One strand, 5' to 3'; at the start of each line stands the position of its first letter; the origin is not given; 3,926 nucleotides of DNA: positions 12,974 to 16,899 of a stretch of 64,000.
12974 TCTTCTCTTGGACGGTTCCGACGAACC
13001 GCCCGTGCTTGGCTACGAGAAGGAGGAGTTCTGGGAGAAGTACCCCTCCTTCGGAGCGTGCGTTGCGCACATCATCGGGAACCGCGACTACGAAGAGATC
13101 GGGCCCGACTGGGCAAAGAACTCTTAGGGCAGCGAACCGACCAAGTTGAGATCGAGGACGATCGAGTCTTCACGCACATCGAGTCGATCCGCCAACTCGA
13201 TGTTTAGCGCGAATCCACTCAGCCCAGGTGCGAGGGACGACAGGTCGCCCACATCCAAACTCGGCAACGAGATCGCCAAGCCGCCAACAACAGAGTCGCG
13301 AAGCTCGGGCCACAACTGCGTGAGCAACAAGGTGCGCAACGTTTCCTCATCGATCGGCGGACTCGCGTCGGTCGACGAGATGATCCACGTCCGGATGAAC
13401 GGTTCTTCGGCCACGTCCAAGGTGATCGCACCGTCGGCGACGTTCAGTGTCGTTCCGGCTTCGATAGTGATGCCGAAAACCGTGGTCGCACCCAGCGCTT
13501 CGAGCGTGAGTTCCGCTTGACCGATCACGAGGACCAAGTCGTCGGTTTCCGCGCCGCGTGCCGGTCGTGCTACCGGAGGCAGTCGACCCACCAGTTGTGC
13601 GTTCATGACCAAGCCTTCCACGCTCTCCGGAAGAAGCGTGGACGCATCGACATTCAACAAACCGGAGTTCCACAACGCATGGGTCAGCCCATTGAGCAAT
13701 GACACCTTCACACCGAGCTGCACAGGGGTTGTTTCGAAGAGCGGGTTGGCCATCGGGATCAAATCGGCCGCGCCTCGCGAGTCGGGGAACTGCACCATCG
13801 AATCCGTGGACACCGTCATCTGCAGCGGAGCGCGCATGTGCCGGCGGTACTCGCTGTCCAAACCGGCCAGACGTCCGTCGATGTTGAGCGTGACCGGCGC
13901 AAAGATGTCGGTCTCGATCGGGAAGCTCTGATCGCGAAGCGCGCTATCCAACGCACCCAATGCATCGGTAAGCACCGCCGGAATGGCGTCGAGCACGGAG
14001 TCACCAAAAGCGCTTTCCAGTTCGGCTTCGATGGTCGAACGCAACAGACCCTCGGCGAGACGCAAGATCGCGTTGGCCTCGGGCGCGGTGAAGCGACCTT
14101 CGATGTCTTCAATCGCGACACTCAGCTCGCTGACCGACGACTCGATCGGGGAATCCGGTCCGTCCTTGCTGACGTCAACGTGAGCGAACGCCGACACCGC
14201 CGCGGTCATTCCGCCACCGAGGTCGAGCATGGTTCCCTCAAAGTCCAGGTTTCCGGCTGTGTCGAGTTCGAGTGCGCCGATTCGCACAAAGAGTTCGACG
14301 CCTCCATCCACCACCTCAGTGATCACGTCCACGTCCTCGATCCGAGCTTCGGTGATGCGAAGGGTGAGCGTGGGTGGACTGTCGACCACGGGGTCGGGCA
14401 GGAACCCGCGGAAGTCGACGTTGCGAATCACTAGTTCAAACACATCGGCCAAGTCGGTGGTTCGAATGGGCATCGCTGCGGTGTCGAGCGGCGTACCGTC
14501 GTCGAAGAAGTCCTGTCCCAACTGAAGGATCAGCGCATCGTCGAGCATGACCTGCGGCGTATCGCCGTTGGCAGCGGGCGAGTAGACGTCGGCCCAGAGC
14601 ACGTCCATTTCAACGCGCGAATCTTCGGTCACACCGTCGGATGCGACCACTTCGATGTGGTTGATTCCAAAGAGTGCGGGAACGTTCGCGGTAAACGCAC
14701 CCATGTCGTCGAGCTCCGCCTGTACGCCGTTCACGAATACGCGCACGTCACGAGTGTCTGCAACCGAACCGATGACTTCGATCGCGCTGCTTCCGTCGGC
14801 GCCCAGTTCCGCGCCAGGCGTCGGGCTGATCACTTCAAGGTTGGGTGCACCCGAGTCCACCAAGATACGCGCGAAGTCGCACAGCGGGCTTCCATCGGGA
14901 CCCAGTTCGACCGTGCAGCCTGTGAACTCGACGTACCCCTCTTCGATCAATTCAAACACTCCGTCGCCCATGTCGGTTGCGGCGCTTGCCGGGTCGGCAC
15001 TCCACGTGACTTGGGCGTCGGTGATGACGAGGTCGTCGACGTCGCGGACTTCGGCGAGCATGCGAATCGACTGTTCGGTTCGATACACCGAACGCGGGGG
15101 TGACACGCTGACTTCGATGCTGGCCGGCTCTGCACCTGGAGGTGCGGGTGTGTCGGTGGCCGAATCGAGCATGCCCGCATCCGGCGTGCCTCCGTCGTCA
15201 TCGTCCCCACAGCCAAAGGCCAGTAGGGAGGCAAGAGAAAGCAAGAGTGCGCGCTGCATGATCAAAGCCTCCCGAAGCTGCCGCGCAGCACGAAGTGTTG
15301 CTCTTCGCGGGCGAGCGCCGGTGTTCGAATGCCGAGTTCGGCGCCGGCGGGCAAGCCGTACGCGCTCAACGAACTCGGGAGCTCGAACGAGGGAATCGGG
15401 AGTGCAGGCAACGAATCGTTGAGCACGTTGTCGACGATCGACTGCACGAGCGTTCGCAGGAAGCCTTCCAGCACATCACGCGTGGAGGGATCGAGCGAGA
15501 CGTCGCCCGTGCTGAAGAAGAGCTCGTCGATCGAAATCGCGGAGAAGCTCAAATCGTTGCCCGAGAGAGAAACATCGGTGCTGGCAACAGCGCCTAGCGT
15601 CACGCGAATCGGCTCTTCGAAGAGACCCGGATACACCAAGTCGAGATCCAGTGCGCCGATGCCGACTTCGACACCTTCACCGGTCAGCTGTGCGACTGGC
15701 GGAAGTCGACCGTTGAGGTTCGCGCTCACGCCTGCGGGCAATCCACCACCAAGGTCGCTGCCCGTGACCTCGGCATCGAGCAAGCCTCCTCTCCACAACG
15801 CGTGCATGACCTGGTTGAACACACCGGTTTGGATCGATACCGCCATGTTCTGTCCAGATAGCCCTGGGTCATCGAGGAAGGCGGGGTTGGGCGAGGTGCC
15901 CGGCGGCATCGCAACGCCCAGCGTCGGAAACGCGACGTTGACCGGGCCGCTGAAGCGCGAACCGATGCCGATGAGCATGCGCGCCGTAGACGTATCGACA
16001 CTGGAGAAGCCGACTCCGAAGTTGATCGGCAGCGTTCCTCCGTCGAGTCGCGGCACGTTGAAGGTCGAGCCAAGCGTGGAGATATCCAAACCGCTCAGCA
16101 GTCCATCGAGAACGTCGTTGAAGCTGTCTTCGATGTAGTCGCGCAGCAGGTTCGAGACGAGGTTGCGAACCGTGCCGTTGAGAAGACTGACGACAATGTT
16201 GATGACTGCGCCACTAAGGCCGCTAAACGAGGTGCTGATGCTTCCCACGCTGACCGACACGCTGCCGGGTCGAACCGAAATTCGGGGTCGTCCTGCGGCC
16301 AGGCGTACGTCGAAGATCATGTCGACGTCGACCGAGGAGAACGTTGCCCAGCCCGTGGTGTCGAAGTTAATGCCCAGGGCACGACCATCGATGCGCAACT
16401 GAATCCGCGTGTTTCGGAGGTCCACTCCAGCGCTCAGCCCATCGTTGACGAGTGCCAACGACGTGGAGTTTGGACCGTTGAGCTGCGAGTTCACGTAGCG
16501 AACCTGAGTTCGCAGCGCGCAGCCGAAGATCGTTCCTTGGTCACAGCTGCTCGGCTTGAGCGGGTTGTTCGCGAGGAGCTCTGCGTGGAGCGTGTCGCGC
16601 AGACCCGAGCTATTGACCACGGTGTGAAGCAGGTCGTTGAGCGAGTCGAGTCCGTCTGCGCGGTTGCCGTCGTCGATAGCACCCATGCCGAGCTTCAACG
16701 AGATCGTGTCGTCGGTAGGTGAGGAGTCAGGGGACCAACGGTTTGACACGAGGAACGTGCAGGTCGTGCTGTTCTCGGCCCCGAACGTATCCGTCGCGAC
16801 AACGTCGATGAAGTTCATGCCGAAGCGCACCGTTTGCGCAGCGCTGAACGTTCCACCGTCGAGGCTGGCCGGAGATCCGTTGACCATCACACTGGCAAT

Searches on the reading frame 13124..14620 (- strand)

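Call 93: search_protein_families(library=pfam, proteins=[window:13124-14620:-], max_evalue=5)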
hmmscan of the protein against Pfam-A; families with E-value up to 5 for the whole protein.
window:13124-14620:- (498 aa): 1 family
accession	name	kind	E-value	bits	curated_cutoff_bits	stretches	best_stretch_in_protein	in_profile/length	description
PF13861.12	FLgD_tudor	-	0.044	14.4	26.9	1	331-402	17-55/58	FlgD Tudor-like domain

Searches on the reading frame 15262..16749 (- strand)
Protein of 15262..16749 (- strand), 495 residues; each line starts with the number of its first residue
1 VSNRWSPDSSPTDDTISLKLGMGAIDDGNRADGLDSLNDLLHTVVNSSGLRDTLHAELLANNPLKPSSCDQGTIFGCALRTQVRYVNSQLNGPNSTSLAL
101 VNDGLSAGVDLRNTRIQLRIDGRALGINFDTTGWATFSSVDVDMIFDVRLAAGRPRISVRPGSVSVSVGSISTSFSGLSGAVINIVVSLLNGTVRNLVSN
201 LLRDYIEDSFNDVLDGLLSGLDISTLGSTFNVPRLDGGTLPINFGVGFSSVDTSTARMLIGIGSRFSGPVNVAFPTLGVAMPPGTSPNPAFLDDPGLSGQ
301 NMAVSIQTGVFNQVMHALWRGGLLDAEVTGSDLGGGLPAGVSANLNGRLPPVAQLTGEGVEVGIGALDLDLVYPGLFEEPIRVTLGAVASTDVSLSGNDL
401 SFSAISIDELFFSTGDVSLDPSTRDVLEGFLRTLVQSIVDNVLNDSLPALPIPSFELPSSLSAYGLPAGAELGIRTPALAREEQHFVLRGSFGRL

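Call 92: search_solved_structures(query=window:15262-16749:-, max_evalue=10, show_alignments=1)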
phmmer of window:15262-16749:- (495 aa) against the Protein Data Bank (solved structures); distinct sequences matched with E-value up to 10: 2.
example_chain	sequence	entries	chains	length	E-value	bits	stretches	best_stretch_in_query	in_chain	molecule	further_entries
5ya6_A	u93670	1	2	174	0.28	13.3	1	87-184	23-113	Flagellin B1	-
1x25_A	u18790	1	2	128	1.2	11.2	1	403-443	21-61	Hypothetical UPF0076 protein ST0811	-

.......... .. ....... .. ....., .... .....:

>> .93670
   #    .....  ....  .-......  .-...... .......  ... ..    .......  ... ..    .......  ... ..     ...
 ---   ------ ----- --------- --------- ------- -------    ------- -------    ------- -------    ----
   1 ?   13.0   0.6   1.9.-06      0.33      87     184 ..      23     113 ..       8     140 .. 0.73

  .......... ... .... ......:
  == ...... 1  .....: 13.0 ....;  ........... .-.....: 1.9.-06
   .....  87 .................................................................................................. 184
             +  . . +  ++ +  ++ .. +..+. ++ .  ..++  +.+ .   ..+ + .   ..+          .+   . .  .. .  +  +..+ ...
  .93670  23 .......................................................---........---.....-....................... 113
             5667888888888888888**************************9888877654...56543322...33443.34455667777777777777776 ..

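Call 93: search_protein_families(library=pfam, proteins=[window:15262-16749:-], max_evalue=5)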
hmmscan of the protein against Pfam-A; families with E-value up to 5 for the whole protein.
window:15262-16749:- (495 aa): 1 family
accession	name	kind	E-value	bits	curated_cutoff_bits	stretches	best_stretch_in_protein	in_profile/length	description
PF01273.31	LBP_BPI_CETP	-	0.017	15.2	28.8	1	148-206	102-161/168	LBP / BPI / CETP family, N-terminal domain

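Call 94: find_homologous_proteins(query=window:15262-16749:-, max_evalue=0.00001)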
Query window:15262-16749:- (495 aa): 110 proteins with E <= 0.00001 among 8000 candidates.
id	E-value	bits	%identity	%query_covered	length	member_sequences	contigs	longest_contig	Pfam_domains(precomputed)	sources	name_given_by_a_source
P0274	5.1e-174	598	59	100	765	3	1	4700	PF09136.17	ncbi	-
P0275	6.1e-172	591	59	100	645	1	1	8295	PF09136.17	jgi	-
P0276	9.6e-164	564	56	100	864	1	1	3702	PF09136.17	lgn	-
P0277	1.7e-163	563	58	100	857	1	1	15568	PF09136.17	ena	-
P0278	1.1e-155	537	55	100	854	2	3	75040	PF09136.17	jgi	jgi:hypothetical protein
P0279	4.1e-155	535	54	100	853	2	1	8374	PF09136.17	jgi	-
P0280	7.6e-145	502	51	100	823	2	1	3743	PF09136.17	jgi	jgi:hypothetical protein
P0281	4.2e-142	493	50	100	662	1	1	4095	PF09136.17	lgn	-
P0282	4.7e-141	489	49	100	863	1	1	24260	PF09136.17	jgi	jgi:hypothetical protein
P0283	8.1e-141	488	51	100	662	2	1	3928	PF09136.17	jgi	-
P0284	5.9e-140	486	50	100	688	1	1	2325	PF09136.17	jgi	jgi:hypothetical protein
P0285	1.0e-138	481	48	100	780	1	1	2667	PF09136.17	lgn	-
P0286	3.2e-132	460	48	100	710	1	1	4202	-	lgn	-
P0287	5.4e-132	459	48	99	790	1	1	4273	PF09136.17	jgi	jgi:hypothetical protein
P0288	1.8e-128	448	50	97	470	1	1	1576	-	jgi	jgi:hypothetical protein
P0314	6.8e-115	403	45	100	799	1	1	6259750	PF09136.17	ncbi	ncbi:MAG: hypothetical protein QM831_18380 [Kofleriaceae bacterium]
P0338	2.2e-92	329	40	99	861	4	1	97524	PF09136.17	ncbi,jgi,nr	ncbi:MAG TPA: hypothetical protein VH143_27805 [Kofleriaceae bacterium]|jgi:hypothetical protein|nr:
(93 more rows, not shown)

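Call 96: search_solved_structures(query=A7, max_evalue=10, show_alignments=2)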
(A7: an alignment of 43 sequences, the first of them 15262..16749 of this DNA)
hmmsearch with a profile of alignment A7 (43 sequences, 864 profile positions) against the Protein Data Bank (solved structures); distinct sequences matched with E-value up to 10: 7.
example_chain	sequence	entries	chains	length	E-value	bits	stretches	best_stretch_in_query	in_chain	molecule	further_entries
4m4d_A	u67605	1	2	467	0.0089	17.1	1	504-587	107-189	Lipopolysaccharide-binding protein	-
1bp1_A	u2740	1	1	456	0.011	16.9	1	476-586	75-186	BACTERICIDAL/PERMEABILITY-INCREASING PROTEIN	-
1ewf_A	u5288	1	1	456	0.013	16.6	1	476-586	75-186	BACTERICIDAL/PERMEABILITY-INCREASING PROTEIN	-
2oz4_A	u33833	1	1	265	0.31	12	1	55-145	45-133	Intercellular adhesion molecule 1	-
1p53_A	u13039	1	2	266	0.31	12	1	55-145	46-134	Intercellular adhesion molecule-1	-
4oi9_A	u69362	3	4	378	0.36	11.8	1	32-161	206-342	Intercellular adhesion molecule 5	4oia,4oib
7vyr_L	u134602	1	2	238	0.99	10.4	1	114-247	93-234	D27 light chain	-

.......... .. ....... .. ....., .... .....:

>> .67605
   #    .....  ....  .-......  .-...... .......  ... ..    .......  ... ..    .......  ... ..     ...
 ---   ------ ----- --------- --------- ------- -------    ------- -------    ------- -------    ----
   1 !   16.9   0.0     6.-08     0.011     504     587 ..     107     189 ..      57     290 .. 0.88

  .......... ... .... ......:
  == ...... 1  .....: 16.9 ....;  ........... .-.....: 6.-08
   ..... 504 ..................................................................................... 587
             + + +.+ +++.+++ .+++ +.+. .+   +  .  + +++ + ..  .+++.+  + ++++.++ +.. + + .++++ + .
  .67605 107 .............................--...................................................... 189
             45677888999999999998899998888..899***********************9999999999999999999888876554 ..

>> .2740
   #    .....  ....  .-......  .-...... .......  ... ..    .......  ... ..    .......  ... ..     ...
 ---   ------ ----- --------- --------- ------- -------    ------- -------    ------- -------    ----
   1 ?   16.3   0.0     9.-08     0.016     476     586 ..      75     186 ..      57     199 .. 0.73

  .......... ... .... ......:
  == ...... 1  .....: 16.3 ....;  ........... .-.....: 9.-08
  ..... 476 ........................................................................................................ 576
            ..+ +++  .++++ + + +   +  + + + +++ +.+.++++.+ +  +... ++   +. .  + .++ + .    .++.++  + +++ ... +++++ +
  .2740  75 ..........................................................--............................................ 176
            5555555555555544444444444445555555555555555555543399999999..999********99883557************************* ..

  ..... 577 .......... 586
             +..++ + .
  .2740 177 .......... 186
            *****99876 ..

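Call 97: find_encoding_contigs(protein=P0314, flank=9000, max_places=1)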
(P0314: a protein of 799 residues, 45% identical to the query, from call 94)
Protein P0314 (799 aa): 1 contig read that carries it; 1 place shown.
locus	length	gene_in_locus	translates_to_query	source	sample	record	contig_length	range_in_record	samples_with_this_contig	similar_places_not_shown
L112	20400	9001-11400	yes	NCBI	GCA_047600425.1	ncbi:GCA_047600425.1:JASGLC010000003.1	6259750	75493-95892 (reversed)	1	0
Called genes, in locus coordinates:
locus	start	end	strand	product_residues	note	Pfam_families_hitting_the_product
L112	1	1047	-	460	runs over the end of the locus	PF00206:Lyase_1, PF14698:ASL_C2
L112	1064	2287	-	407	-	-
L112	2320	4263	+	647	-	PF00069:Pkinase, PF07714:PK_Tyr_Ser-Thr, PF01636:APH (faint), PF03109:ABC1 (weak)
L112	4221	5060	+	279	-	-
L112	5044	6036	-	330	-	PF08240:ADH_N, PF00107:ADH_zinc_N, PF13602:ADH_zinc_N_2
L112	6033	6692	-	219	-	PF12844:HTH_19 (weak), PF13443:HTH_26 (faint), PF13560:HTH_31, PF01381:HTH_3, PF07883:Cupin_2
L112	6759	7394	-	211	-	PF14681:UPRTase, PF00156:Pribosyltran (weak)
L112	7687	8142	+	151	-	PF00903:Glyoxalase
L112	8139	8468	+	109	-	PF25213:HVO_A0261_N (weak), PF12840:HTH_20, PF01022:HTH_5, PF12802:MarR_2 (weak), PF24033:DUF7342 (faint)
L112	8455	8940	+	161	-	PF08327:AHSA1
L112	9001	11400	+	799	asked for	PF09136:Glucodextran_B (weak)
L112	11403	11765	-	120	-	PF13560:HTH_31, PF01381:HTH_3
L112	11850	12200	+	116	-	-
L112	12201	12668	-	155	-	PF13453:Zn_ribbon_TFIIB (faint)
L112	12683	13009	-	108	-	-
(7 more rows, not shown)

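Call 98: find_encoding_contigs(protein=P0278, flank=9000, max_places=1)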
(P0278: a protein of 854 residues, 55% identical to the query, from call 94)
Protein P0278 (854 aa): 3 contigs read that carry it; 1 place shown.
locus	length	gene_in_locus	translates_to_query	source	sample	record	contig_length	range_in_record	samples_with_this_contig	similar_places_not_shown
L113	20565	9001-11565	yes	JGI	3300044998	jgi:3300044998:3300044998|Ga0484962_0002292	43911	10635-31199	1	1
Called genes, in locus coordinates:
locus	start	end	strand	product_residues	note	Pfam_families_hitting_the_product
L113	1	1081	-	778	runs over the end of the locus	PF01935:DUF87, PF05872:HerA_C (weak)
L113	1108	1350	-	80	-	-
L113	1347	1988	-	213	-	PF01135:PCMT (weak), PF01209:Ubie_methyltran, PF13489:Methyltransf_23, PF08003:Methyltransf_9 (weak), PF13847:Methyltransf_31, PF08241:Methyltransf_11, PF08242:Methyltransf_12, PF13649:Methyltransf_25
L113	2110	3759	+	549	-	PF04244:DPRP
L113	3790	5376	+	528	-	PF00069:Pkinase, PF07714:PK_Tyr_Ser-Thr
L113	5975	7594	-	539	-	PF00005:ABC_tran, PF02463:SMC_N (faint), PF13476:AAA_23 (faint), PF13555:AAA_29 (faint), PF00004:AAA (faint), PF13304:AAA_21 (faint), PF12848:ABC_tran_Xtn, PF00005:ABC_tran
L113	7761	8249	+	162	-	PF13527:Acetyltransf_9, PF00583:Acetyltransf_1, PF13673:Acetyltransf_10, PF13508:Acetyltransf_7, PF08445:FR47 (weak)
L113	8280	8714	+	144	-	-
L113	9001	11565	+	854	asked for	PF09136:Glucodextran_B (faint)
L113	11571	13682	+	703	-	PF09136:Glucodextran_B (weak)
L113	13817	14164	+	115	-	PF25213:HVO_A0261_N (faint), PF12802:MarR_2, PF13412:HTH_24 (weak)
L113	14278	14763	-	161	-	-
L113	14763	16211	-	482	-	PF00180:Iso_dh, PF18324:Isocitrate_DH_C_bact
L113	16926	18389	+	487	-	PF00092:VWA, PF09967:DUF2201 (weak), PF13519:VWA_2, PF13768:VWA_3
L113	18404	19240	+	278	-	-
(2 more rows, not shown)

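Call 99: find_encoding_contigs(protein=P0338, flank=9000, max_places=1)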
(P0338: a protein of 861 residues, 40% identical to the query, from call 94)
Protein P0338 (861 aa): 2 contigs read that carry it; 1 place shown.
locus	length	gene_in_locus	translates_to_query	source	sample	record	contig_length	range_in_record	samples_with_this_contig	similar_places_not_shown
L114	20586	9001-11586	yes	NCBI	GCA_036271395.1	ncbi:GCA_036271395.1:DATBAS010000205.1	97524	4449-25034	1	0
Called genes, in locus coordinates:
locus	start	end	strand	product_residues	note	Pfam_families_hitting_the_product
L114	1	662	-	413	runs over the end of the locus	-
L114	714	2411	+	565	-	-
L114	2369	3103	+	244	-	-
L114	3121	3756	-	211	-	PF12844:HTH_19 (weak), PF13560:HTH_31, PF01381:HTH_3, PF07883:Cupin_2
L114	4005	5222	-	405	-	PF00909:Ammonium_transp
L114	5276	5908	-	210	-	PF14681:UPRTase, PF00156:Pribosyltran (faint)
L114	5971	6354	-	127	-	-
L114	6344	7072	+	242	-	-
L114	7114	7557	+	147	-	PF00903:Glyoxalase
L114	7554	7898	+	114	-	PF25213:HVO_A0261_N, PF12840:HTH_20, PF13545:HTH_Crp_2 (weak), PF01022:HTH_5, PF08100:Dimerisation (weak), PF12802:MarR_2, PF13412:HTH_24 (weak), PF09339:HTH_IclR (weak), +1 more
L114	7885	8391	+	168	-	PF10604:Polyketide_cyc2 (weak), PF08327:AHSA1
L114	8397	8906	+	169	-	-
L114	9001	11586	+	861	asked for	PF09136:Glucodextran_B (weak)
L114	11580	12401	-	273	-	PF00248:Aldo_ket_red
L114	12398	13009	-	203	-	PF02798:GST_N, PF13417:GST_N_3, PF13409:GST_N_2, PF14497:GST_C_3, PF00043:GST_C, PF13410:GST_C_2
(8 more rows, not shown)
